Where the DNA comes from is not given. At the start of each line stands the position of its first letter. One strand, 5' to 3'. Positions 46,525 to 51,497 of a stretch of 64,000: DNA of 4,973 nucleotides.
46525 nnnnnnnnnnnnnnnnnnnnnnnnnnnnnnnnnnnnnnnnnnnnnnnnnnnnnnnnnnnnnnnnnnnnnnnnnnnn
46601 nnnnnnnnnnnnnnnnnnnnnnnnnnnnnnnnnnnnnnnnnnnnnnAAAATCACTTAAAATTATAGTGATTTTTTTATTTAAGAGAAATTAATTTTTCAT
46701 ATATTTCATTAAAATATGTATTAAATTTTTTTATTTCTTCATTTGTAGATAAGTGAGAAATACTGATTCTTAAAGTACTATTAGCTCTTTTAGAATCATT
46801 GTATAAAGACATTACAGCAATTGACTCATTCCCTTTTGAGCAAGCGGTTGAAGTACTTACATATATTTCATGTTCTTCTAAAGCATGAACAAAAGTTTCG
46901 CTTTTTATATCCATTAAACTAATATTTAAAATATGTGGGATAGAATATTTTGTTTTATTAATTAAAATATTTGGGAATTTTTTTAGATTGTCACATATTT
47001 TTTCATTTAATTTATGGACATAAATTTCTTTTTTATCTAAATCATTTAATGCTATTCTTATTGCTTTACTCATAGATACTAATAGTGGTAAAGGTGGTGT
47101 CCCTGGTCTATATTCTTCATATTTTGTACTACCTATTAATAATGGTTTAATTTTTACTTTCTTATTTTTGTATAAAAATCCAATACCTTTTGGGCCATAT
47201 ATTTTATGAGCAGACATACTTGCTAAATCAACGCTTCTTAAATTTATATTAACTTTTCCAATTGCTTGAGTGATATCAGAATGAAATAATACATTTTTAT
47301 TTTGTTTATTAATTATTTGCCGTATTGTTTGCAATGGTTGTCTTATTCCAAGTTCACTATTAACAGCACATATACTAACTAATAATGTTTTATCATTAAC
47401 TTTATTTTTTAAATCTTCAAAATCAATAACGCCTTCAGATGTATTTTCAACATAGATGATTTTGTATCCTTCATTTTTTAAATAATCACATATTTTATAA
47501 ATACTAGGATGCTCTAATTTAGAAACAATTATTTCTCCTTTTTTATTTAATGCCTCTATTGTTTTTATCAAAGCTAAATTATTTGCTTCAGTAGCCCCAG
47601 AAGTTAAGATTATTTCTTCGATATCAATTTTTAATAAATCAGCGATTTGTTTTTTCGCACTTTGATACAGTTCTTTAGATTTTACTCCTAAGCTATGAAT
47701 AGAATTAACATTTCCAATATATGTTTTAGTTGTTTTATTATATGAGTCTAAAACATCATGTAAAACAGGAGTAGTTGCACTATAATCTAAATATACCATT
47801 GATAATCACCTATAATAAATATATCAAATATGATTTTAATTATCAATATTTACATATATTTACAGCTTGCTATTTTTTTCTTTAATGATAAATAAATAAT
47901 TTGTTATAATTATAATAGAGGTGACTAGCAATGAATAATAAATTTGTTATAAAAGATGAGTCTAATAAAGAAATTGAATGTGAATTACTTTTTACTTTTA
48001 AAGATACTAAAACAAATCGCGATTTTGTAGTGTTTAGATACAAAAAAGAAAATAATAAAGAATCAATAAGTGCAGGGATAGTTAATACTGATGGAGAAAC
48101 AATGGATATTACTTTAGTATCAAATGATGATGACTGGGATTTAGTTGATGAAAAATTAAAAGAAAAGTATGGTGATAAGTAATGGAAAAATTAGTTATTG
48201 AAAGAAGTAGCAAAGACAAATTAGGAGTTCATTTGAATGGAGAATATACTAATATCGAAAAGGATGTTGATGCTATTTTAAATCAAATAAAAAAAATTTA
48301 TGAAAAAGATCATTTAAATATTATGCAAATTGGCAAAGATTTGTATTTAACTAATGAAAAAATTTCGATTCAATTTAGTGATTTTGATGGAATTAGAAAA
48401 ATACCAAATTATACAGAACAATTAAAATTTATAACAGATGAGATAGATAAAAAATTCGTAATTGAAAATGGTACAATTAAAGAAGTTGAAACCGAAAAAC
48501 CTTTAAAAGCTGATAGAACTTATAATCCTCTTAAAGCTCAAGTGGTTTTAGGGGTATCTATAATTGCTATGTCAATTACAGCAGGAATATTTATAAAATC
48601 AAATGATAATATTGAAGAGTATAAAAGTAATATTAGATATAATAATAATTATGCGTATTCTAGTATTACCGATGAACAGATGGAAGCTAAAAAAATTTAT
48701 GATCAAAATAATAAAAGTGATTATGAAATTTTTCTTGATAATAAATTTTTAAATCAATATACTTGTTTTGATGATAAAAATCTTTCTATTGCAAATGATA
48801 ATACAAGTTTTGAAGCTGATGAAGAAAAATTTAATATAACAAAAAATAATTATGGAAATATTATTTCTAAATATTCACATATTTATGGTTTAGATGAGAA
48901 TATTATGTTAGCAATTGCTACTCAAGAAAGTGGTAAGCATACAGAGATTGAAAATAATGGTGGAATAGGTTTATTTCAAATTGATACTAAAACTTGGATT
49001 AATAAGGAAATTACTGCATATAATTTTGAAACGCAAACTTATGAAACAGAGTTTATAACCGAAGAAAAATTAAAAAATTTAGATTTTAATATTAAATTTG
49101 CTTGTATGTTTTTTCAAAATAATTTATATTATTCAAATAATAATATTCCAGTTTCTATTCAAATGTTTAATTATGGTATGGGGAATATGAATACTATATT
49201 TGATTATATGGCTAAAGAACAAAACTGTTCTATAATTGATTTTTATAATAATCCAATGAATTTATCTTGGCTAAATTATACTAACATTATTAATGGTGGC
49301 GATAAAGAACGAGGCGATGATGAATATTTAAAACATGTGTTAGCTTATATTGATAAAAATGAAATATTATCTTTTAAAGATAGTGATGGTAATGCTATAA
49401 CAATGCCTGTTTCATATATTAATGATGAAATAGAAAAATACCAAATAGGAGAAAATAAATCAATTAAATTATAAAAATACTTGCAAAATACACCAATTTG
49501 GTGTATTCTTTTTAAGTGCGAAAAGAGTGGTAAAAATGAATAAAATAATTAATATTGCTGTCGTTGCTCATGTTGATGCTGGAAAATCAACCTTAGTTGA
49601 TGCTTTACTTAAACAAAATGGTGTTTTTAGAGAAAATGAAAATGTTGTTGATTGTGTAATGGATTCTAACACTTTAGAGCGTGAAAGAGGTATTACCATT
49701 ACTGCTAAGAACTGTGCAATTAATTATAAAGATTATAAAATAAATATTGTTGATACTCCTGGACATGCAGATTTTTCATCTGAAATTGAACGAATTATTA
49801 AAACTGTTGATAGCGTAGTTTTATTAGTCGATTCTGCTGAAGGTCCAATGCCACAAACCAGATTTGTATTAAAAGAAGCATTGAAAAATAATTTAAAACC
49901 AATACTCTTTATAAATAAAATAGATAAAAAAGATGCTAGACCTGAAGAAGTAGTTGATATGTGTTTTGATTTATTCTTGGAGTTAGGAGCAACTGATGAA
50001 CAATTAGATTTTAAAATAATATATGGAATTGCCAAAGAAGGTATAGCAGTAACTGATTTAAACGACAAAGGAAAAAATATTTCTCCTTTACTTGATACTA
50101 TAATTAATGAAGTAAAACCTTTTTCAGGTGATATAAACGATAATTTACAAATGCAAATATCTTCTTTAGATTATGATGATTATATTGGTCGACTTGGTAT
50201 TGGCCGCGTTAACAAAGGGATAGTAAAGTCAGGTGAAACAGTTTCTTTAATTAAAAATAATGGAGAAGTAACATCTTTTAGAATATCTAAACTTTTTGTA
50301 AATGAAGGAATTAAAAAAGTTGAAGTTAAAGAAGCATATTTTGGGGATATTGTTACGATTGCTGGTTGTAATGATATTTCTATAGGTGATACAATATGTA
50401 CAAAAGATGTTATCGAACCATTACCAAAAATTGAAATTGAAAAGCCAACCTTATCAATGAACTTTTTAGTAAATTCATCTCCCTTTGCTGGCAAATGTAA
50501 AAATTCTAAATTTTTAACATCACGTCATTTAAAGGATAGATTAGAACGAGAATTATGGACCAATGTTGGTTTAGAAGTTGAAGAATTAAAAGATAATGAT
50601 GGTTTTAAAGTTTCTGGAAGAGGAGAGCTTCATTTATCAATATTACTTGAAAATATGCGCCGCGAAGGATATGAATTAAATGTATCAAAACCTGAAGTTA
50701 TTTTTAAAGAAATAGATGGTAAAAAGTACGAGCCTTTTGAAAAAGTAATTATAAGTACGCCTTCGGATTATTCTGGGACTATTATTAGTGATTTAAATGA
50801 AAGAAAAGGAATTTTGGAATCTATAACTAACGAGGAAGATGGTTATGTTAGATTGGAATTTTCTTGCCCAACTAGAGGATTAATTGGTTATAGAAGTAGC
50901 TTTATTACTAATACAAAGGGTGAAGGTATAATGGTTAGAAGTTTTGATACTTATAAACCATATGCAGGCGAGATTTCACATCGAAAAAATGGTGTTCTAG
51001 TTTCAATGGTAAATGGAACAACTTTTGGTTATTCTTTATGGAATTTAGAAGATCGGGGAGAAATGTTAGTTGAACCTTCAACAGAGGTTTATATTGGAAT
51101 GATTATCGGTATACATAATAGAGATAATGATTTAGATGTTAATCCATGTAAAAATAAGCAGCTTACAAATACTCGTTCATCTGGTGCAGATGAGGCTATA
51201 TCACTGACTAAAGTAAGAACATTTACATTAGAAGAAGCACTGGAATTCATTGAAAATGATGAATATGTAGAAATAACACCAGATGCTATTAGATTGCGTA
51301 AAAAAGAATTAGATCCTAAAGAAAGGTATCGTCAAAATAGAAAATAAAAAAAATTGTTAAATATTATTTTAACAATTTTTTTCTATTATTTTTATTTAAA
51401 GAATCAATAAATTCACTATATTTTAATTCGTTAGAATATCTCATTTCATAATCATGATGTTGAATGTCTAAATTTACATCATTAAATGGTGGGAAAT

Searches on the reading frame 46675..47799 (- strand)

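Call 25: search_protein_families(library=pfam, proteins=[window:46675-47799:-], max_evalue=0.001)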
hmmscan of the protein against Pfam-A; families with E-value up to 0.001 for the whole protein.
window:46675-47799:- (374 aa): 2 families
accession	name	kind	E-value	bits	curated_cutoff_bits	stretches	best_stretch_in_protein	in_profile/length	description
PF00266.25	Aminotran_5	-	1.3e-70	238.7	21.5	1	2-359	1-371/371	Aminotransferase class-V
PF00155.27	Aminotran_1_2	-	2e-12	47.5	19.7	1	45-347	44-346/361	Aminotransferase class I and II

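Call 60: search_protein_families(library=ncbifam, proteins=[window:46675-47799:-], max_evalue=0.00001)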
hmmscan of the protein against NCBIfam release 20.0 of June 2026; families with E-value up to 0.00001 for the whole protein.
window:46675-47799:- (374 aa): 19 families
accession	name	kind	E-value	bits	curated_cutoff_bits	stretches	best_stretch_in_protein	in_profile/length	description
TIGR03402.1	FeS_nifS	equivalog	1.1e-86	290.9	530.75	1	2-370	1-373/379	cysteine desulfurase NifS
TIGR03235.1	DNA_S_dndA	equivalog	6.5e-83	278.9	480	1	3-346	1-352/353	cysteine desulfurase DndA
TIGR02006.1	IscS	equivalog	1.8e-82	277.5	643.2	1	2-370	5-378/402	IscS subfamily cysteine desulfurase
NF010611.0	PRK14012.1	equivalog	2.9e-80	270.2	548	1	2-369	7-381/406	IscS subfamily cysteine desulfurase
NF002806.0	PRK02948.1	subfamily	5.2e-75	252.8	304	1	1-369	1-374/381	IscS subfamily cysteine desulfurase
TIGR03403.1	nifS_epsilon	equivalog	1.5e-70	237.9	587.7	1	2-370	1-376/382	NifS family cysteine desulfurase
TIGR01979.1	sufS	subfamily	6.6e-41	140.5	475.1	1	1-364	19-396/403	SufS family cysteine desulfurase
TIGR01977.1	am_tr_V_EF2568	hypoth_equivalog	1.4e-31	109.9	377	1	2-362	1-372/376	cysteine desulfurase family protein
NF041166.1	f2_encap_cargo1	exception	1.5e-24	87.1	800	1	1-215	246-464/623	family 2A encapsulin nanocompartment cargo protein cysteine desulfurase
NF006791.0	PRK09295.1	equivalog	5.5e-23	81.7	661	1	1-215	24-242/406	cysteine desulfurase SufS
NF008126.0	PRK10874.1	equivalog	3.5e-21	75.8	607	1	2-322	21-360/401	cysteine desulfurase CsdA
TIGR03392.1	FeS_syn_CsdA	equivalog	1.4e-20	73.8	493.6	1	2-321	18-356/398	cysteine desulfurase CsdA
TIGR01976.1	am_tr_V_VC1184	hypoth_equivalog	2.3e-17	63.4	352.35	1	1-215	19-235/401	cysteine desulfurase-like protein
NF040779.1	Sec_lyase_SclA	exception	2.3e-13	49.8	525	1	2-321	1-338/378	selenocysteine lyase SclA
TIGR03812.1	tyr_de_CO2_Arch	equivalog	2.5e-10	39.8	299.4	1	41-176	57-191/375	tyrosine decarboxylase MfnA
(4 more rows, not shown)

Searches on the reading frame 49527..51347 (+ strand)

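Call 25: search_protein_families(library=pfam, proteins=[window:49527-51347:+], max_evalue=0.001)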
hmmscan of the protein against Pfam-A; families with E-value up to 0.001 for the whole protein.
window:49527-51347:+ (606 aa): 9 families
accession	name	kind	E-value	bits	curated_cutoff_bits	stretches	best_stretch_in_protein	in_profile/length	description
PF00009.33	GTP_EFTU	-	1.7e-54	184.7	26.5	1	6-196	2-186/188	Elongation factor Tu GTP binding domain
PF21018.2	BipA_C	-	1.9e-46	156.8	23.8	1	488-596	1-109/110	TypA/BipA C-terminal domain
PF00679.30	EFG_C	-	1.7e-22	79.7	27.9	1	401-485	3-87/89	Elongation factor G C-terminus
PF03144.31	GTP_EFTU_D2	-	1.5e-11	45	30.3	1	221-291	1-73/73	Elongation factor Tu domain 2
PF01926.29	MMR_HSR1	-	6e-09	36.5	21.9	1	10-131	2-113/113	50S ribosome-binding GTPase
PF22042.2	EF-G_D2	-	1.6e-08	34.9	27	1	211-292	6-83/84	Elongation factor G domain 2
PF00350.29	Dynamin_N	-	0.00014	22.4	27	0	10-35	1-26/168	Dynamin family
PF00735.24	Septin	-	0.00025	20.9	26.2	1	8-85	5-77/280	Septin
PF02421.24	FeoB_N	-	0.00084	19.3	27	0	55-139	32-122/156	Ferrous iron transport protein B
